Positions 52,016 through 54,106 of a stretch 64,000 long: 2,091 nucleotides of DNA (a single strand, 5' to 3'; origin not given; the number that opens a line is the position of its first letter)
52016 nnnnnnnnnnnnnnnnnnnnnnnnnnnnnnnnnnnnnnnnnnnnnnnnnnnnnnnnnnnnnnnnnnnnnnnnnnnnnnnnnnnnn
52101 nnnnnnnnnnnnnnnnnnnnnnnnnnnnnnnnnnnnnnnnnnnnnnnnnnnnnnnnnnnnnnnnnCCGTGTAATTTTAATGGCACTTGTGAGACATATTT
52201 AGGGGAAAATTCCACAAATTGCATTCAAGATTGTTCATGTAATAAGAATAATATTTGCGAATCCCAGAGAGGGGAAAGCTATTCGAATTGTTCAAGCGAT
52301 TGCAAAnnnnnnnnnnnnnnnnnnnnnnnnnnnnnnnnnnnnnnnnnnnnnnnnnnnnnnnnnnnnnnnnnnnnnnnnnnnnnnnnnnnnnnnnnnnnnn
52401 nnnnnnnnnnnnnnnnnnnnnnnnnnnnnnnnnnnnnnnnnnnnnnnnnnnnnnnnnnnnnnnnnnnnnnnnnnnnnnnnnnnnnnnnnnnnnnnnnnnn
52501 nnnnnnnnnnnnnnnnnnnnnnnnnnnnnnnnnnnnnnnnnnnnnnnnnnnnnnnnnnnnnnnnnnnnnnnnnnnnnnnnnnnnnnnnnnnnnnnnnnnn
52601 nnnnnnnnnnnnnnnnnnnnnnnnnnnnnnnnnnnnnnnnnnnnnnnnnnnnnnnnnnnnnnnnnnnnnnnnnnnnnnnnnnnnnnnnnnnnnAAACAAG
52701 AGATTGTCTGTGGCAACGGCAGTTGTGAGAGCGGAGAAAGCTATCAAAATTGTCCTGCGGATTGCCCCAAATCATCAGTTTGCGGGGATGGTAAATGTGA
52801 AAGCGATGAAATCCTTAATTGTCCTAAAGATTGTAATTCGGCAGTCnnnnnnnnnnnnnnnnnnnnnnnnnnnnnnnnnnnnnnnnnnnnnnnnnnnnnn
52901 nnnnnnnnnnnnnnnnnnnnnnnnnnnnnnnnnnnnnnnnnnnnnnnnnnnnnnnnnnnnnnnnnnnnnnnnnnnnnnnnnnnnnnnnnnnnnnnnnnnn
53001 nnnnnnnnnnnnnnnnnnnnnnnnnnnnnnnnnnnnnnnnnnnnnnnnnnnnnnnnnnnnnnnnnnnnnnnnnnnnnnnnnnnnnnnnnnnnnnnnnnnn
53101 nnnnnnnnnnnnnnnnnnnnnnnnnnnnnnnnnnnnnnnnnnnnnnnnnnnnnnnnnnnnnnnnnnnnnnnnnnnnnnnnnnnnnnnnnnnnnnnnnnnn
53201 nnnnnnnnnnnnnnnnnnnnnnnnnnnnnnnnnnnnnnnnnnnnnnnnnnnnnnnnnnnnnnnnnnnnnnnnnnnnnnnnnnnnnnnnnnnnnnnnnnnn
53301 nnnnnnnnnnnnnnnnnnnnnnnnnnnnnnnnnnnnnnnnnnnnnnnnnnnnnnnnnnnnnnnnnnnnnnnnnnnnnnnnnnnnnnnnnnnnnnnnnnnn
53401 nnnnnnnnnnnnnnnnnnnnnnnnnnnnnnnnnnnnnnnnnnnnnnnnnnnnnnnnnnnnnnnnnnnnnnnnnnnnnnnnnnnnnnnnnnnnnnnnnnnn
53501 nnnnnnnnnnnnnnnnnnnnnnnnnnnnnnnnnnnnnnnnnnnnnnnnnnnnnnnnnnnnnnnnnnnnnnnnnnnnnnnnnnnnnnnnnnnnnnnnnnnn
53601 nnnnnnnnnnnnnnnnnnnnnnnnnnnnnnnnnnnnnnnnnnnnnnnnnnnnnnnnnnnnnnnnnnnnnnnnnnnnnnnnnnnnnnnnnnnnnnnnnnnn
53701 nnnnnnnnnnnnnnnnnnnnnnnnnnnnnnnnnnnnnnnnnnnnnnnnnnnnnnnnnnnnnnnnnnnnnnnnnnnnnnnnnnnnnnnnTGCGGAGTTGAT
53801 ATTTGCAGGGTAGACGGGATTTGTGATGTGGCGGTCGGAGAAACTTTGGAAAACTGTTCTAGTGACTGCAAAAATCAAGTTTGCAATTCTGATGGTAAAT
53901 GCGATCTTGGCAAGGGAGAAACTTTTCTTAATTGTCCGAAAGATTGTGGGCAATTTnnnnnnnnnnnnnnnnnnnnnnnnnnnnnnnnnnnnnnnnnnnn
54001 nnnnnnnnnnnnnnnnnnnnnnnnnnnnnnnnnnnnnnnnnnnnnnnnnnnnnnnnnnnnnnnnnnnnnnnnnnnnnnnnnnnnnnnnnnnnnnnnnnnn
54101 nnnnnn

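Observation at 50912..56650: Two uncharacterised Cys-repeat families organise the 1912-aa giant: a 22-aa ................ unit and a 45-aa six-Cys module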

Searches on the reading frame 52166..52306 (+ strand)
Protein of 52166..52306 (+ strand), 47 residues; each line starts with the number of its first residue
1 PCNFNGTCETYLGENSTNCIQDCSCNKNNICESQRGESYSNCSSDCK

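Call 26: find_homologous_proteins(query=A3, max_evalue=0.001)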
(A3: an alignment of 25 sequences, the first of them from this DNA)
Query A3 (25 sequences): 169 candidates shared short words with the query, none scored E <= 0.001.

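Call 27: search_solved_structures(query=A3, max_evalue=10, show_alignments=3)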
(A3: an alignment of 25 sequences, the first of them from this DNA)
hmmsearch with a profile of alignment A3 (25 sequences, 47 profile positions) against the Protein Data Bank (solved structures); distinct sequences matched with E-value up to 10: 1.
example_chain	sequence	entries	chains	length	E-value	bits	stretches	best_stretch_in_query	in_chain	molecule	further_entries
1wfl_A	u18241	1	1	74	0.19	15.2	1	22-45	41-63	Zinc finger protein 216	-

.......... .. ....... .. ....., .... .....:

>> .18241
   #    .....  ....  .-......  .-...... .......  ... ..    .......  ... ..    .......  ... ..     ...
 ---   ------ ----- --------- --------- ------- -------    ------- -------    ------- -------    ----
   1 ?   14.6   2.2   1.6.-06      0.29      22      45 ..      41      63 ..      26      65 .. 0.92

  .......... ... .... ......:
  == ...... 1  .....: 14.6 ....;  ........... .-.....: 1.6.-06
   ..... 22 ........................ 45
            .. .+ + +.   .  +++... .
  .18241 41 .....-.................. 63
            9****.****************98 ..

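Call 35: search_protein_representatives(alignment_id=A3)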
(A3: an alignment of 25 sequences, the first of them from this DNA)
Query: 25 sequences, 47 profile positions. Proteins with E-value up to 0.001 (for the whole library): 1418; up to 1e-10: 376; up to 1e-30: 34. The best 150 are listed.
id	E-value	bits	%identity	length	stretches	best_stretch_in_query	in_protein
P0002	4.5e-101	347.0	-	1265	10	1-47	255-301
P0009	1.3e-75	265.5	-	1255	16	2-47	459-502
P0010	3.0e-71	251.5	-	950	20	1-47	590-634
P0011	6.0e-65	231.3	-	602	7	1-46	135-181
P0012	1.1e-57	208.1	-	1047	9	2-47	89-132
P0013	4.6e-56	202.9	-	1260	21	2-47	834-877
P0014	5.3e-53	193.1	-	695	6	1-46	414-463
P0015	1.6e-49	181.9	-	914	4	1-47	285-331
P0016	1.5e-48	178.8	-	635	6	1-47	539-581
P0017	3.3e-47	174.5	-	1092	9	1-47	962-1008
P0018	1.3e-46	172.6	-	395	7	1-46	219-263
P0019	4.3e-46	171.0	-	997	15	2-47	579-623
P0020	1.4e-44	166.2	-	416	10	2-46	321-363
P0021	2.1e-44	165.6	-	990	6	2-46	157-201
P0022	1.6e-43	162.8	-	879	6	1-47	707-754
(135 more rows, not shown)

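Call 43: search_protein_families(library=pfam, alignment_id=A5, max_evalue=0.001)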
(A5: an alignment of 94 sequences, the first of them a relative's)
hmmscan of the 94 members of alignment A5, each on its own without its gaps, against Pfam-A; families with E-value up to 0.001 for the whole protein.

A. member 1, P0011 (602 aa): 0 families

B. families by the number of members that match (of 94 scanned): 28 families (the first 25 are shown)
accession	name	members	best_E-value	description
PF22540.1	RET_CRD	4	5.5e-07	RET, Cysteine Rich Domain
PF05203.21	Hom_end_hint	3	1.5e-08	Hom_end-associated Hint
PF13620.12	CarboxypepD_reg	2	3.4e-08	Carboxypeptidase regulatory-like domain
PF04773.18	FecR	2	4.5e-08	FecR protein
PF14623.11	Vint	2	1.8e-07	Hint-domain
PF13948.11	DUF4215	2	5.2e-07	Domain of unknown function (DUF4215)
PF16656.11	Pur_ac_phosph_N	2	1.3e-05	Purple acid Phosphatase, N-terminal domain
PF00395.25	SLH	1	1.9e-28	S-layer homology domain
PF05048.19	NosD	1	1.4e-22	Periplasmic copper-binding protein (NosD)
PF24247.1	DUF7450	1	3.6e-21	Repeat of unknown function (DUF7450)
PF00089.32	Trypsin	1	9.1e-18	Trypsin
PF07591.16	PT-HINT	1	4.1e-16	Pretoxin HINT domain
PF04151.21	PPC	1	7.5e-12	Bacterial pre-peptidase C-terminal domain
PF03534.18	SpvB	1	3.2e-10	Salmonella virulence plasmid 65kDa B protein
PF07963.17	N_methyl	1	5.2e-10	Prokaryotic N-terminal methylation motif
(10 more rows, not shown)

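Call 50: search_protein_families(library=ncbifam, alignment_id=A5, max_evalue=0.01)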
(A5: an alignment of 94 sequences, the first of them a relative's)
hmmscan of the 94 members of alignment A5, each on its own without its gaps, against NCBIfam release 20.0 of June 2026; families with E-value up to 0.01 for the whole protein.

A. member 1, P0011 (602 aa): 0 families

B. families by the number of members that match (of 94 scanned): 32 families (the first 25 are shown)
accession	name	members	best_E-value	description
NF038136.1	rSAM_Rv_intein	3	1.5e-06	intein-containing Rv2578c family radical SAM protein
NF038127.1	FDP_fam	2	1.1e-19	DVUA0089 family protein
TIGR02232.1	myxo_disulf_rpt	2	3.3e-18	cysteine-rich acidic repeat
TIGR02532.1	IV_pilin_GFxxxE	2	2.3e-09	prepilin-type N-terminal cleavage/methylation domain-containing protein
TIGR01708.2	typeII_sec_gspH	2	3e-08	type II secretion system minor pseudopilin GspH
NF047849.1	Lsa33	2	7.3e-07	surface adhesin Lsa33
TIGR01710.1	typeII_sec_gspG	2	1.3e-06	type II secretion system major pseudopilin GspG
NF007862.0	PRK10574.1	2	7e-06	prepilin peptidase-dependent pilin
NF041775.1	typeIV_PilA_Myxo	2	9.9e-06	type IV pilin protein PilA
NF041013.1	T4P_ComGE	2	2.3e-05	competence type IV pilus minor pilin ComGE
NF040999.1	pilin_ComGC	2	4.3e-05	competence type IV pilus major pilin ComGC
NF007800.0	PRK10506.1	2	0.00038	prepilin peptidase-dependent protein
TIGR02596.1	TIGR02596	2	0.00066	Verru_Chthon cassette protein D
TIGR04201.1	Myxo_Cys_RPT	2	0.005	Cys-rich repeat-containing protein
NF050058.1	e_dPHAscl_type1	1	8.6e-38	extracellular catalytic domain type 1 short-chain-length polyhydroxyalkanoate depolymerase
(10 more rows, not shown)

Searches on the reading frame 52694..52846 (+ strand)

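Call 17: search_protein_families(library=pfam, proteins=[window:52694-52846:+], max_evalue=10)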
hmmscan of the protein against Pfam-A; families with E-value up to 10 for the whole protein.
window:52694-52846:+ (51 aa): 1 family
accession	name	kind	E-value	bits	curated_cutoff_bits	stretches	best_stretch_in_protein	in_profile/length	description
PF23416.1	DUF7107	-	0.033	14.9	24.6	1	22-49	6-31/48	Domain of unknown function (DUF7107)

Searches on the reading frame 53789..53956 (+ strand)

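Call 17: search_protein_families(library=pfam, proteins=[window:53789-53956:+], max_evalue=10)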
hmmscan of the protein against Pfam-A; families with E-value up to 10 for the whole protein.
window:53789-53956:+ (56 aa): 1 family
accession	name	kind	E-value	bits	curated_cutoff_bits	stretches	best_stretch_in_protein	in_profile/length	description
PF07974.19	EGF_2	-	0.52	11.2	22.1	1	5-17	7-19/32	EGF-like domain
